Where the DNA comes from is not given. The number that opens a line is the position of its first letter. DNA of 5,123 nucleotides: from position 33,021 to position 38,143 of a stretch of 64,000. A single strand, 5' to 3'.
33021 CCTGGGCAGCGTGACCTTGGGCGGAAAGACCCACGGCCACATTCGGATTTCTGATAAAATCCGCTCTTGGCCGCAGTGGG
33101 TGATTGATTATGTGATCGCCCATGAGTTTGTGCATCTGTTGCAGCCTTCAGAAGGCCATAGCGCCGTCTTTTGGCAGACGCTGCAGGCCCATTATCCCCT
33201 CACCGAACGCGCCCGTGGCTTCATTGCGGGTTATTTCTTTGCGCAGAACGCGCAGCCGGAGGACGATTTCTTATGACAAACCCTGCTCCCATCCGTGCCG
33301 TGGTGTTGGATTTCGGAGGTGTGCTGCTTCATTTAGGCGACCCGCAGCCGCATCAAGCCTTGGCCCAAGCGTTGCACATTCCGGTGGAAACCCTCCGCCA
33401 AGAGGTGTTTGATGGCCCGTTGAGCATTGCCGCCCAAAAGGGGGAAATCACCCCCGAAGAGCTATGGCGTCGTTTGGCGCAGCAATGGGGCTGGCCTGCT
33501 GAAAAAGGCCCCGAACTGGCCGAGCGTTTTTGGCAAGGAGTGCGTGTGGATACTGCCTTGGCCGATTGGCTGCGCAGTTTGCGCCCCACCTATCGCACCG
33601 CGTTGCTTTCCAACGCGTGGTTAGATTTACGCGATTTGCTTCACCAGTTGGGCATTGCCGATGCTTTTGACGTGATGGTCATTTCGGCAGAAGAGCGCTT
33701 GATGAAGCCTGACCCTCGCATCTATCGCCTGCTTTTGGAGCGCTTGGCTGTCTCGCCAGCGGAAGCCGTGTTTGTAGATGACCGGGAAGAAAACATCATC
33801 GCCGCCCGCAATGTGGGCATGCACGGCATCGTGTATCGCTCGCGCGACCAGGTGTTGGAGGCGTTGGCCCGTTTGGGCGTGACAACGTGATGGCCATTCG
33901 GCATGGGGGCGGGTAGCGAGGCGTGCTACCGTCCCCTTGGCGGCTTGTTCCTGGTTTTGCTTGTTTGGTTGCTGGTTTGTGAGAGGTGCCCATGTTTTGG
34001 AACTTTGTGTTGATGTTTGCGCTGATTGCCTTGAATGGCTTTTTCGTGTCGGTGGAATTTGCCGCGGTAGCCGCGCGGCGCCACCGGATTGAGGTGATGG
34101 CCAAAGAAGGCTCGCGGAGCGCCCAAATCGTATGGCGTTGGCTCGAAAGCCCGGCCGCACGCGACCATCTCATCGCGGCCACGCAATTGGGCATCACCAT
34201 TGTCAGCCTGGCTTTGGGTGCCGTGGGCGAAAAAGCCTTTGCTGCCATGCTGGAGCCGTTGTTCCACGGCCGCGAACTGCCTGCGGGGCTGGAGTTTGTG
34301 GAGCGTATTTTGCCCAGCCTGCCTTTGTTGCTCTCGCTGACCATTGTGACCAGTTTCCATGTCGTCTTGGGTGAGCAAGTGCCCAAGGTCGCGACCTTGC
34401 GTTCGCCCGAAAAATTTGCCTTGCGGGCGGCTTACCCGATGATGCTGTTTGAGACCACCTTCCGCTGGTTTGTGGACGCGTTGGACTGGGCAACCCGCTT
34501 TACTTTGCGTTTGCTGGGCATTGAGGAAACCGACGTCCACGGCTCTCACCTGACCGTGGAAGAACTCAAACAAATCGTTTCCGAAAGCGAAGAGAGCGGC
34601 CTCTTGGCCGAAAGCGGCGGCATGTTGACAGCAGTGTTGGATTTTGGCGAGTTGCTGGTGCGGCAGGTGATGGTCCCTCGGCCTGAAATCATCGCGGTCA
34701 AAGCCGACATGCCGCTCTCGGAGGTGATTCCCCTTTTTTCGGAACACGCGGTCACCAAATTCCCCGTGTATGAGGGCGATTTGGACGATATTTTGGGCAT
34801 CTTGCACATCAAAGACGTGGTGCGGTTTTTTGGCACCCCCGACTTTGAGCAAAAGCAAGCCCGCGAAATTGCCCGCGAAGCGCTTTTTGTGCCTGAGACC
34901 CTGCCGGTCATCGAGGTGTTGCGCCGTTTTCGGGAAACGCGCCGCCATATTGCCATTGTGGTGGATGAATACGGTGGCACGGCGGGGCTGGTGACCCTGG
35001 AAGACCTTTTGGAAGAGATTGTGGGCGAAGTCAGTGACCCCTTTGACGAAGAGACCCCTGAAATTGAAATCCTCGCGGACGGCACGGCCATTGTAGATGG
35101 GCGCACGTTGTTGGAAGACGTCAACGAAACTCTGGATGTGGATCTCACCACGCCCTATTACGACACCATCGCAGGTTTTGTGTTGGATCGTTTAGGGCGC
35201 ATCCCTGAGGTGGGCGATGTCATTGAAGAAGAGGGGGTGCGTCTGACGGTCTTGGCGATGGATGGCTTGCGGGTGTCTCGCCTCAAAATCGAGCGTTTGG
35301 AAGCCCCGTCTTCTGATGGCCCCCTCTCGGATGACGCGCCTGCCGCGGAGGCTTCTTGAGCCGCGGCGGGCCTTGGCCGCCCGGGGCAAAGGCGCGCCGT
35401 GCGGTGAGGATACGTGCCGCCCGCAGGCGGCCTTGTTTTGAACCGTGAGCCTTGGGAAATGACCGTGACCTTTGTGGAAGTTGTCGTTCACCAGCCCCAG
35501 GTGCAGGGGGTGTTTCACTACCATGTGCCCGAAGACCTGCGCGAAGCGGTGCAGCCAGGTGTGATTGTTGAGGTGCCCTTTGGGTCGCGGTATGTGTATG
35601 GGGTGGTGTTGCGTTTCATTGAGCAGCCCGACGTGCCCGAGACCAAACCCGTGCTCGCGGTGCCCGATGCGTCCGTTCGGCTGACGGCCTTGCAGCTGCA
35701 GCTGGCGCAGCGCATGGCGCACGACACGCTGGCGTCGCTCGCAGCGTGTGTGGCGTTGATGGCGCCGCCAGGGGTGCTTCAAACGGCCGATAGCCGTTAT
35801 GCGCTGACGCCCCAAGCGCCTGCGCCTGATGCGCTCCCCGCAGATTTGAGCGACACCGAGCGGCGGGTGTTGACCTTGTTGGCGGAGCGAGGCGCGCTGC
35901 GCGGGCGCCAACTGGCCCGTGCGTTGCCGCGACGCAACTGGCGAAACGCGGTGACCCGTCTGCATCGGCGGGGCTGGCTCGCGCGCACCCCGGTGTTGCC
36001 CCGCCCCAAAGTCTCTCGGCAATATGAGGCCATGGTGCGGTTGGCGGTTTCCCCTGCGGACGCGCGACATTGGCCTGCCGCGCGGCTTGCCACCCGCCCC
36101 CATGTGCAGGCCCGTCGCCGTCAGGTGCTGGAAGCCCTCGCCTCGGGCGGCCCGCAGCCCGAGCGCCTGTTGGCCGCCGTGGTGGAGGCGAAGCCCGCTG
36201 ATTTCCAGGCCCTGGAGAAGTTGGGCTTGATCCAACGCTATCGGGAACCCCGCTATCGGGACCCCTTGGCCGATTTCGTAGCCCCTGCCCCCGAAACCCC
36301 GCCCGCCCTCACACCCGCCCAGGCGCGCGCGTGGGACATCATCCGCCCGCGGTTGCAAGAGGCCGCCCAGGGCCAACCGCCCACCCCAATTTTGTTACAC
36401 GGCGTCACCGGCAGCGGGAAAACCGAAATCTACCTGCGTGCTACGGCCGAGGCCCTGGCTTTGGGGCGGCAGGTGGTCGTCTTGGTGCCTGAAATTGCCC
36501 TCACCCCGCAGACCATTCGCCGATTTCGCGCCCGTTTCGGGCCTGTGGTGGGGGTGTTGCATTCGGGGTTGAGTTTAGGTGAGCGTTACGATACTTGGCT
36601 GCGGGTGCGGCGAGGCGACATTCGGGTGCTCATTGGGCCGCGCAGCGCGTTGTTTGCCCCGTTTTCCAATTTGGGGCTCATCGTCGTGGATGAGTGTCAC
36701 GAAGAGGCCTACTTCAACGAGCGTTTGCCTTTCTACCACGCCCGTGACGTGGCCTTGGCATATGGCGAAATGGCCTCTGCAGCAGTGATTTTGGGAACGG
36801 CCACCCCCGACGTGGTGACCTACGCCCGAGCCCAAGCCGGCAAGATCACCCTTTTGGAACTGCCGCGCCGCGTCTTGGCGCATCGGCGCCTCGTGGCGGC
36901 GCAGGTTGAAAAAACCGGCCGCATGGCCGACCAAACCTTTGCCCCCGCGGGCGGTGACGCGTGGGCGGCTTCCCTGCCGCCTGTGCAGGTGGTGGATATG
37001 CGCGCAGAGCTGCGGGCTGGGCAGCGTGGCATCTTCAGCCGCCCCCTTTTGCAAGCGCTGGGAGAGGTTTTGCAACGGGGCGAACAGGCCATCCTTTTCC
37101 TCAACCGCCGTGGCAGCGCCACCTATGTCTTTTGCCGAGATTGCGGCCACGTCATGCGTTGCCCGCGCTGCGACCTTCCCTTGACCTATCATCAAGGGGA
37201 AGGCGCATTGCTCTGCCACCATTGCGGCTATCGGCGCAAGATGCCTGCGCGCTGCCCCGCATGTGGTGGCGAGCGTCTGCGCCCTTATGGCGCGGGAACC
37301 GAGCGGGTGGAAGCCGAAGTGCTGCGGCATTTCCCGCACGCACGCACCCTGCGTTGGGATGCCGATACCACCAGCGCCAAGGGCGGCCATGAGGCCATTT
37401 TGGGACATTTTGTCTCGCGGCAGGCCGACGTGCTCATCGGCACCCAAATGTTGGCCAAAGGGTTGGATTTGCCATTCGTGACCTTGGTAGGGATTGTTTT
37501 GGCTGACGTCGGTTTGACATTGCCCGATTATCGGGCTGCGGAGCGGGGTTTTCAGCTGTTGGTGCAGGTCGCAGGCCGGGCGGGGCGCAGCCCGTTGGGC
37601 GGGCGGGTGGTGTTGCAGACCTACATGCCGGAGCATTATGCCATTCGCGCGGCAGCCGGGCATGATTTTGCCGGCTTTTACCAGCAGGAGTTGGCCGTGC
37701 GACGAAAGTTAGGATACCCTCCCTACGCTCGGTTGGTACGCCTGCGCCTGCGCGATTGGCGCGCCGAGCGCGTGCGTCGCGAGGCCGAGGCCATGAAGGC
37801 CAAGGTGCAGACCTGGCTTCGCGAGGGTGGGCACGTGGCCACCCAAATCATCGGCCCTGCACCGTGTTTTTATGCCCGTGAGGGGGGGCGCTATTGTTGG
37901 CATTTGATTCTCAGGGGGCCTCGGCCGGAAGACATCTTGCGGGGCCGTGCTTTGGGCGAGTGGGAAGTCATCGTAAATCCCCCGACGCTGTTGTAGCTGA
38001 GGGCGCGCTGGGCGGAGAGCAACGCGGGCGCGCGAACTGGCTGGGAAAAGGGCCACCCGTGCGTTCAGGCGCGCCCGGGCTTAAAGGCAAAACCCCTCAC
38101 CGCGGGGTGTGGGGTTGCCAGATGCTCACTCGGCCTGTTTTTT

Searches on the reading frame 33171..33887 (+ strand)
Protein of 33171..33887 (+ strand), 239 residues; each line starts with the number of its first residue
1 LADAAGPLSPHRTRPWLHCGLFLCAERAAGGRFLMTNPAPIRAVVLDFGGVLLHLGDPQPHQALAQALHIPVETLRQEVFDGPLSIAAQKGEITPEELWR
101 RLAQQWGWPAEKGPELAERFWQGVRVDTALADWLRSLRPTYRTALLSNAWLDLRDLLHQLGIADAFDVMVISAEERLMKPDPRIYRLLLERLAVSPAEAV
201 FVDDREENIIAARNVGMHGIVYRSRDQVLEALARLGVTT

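Call 60: search_protein_families(library=pfam, proteins=[window:33171-33887:+], max_evalue=0.0001)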
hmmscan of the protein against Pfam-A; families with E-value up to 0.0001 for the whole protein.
window:33171-33887:+ (239 aa): 3 families
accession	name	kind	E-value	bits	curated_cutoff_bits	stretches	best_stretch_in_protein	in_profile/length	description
PF00702.32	Hydrolase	-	5.7e-17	63.2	26.4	1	41-216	1-191/191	haloacid dehalogenase-like hydrolase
PF13419.12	HAD_2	-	7.9e-12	46.1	23.8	1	153-220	109-176/178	Haloacid dehalogenase-like hydrolase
PF13242.12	Hydrolase_like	-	4.3e-06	27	22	1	179-224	4-50/75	HAD-hyrolase-like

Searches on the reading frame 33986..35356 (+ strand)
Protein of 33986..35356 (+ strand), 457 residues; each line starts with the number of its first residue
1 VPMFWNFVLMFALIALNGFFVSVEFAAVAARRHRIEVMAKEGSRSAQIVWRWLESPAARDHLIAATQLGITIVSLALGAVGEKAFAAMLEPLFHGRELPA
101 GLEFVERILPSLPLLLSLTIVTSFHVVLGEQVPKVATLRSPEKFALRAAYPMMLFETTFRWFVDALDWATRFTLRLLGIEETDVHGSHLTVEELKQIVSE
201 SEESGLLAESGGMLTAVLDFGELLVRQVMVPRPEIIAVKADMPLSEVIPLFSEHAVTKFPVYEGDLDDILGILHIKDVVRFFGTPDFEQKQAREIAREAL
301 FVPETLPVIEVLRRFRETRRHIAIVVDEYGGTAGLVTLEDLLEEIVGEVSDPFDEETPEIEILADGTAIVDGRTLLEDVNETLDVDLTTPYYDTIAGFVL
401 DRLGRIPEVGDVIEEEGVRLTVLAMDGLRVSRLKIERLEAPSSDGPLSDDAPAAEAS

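Call 60: search_protein_families(library=pfam, proteins=[window:33986-35356:+], max_evalue=0.0001)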
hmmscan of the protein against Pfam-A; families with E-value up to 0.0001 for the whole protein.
window:33986-35356:+ (457 aa): 3 families
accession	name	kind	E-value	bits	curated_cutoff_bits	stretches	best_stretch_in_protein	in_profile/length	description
PF01595.25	CNNM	-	8.2e-42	143.3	28.4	1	9-209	2-179/181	Cyclin M transmembrane N-terminal domain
PF03471.22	CorC_HlyC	-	2.4e-24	85.6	27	1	363-438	3-80/81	Transporter associated domain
PF00571.33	CBS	-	2.7e-20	72.9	24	2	293-346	2-56/57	CBS domain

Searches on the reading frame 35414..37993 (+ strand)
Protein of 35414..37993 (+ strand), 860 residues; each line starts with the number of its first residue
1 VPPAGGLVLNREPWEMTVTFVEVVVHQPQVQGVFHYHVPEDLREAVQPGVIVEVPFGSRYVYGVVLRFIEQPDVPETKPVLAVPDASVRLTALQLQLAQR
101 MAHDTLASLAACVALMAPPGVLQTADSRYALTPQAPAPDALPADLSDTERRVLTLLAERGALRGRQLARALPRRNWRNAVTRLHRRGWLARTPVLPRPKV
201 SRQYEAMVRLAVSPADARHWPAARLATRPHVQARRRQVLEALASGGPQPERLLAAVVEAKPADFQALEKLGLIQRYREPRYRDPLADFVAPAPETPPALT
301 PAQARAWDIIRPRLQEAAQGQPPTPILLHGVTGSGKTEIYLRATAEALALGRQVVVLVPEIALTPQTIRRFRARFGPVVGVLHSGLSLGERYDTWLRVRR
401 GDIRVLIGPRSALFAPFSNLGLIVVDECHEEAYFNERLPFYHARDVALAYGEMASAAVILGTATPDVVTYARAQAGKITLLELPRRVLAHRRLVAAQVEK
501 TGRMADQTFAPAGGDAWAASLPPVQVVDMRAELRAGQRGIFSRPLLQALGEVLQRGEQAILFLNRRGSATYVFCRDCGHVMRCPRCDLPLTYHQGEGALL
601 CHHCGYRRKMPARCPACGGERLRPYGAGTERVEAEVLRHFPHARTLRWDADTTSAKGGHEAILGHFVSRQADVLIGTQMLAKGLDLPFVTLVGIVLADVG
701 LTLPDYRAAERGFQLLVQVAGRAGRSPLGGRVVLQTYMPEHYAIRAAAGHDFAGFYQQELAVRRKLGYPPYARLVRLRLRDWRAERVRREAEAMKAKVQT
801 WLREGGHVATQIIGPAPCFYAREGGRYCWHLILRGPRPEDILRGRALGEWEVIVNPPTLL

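Call 60: search_protein_families(library=pfam, proteins=[window:35414-37993:+], max_evalue=0.0001)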
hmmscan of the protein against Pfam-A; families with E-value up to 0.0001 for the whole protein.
window:35414-37993:+ (860 aa): 6 families
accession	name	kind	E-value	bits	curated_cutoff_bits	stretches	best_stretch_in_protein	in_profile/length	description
PF17764.6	PriA_3primeBD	-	3.4e-19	68.9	22.7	1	22-118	1-96/96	3'DNA-binding domain (3'BD)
PF00270.35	DEAD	-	9.9e-16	58.4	26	1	324-466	15-161/167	DEAD/DEAH box helicase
PF04851.21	ResIII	-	7e-13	49.3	22.5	1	299-466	4-163/164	Type III restriction enzyme, res subunit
PF18319.7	Zn_ribbon_PriA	-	3.6e-11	43.2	26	1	583-609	1-27/27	PriA DNA helicase Cys-rich region (CRR) domain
PF18074.6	PriA_C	-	2.2e-09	38.5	26.9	1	770-841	1-69/95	Primosomal protein N C-terminal domain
PF00271.37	Helicase_C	-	3.2e-08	34.2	23.5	1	657-725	52-108/110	Helicase conserved C-terminal domain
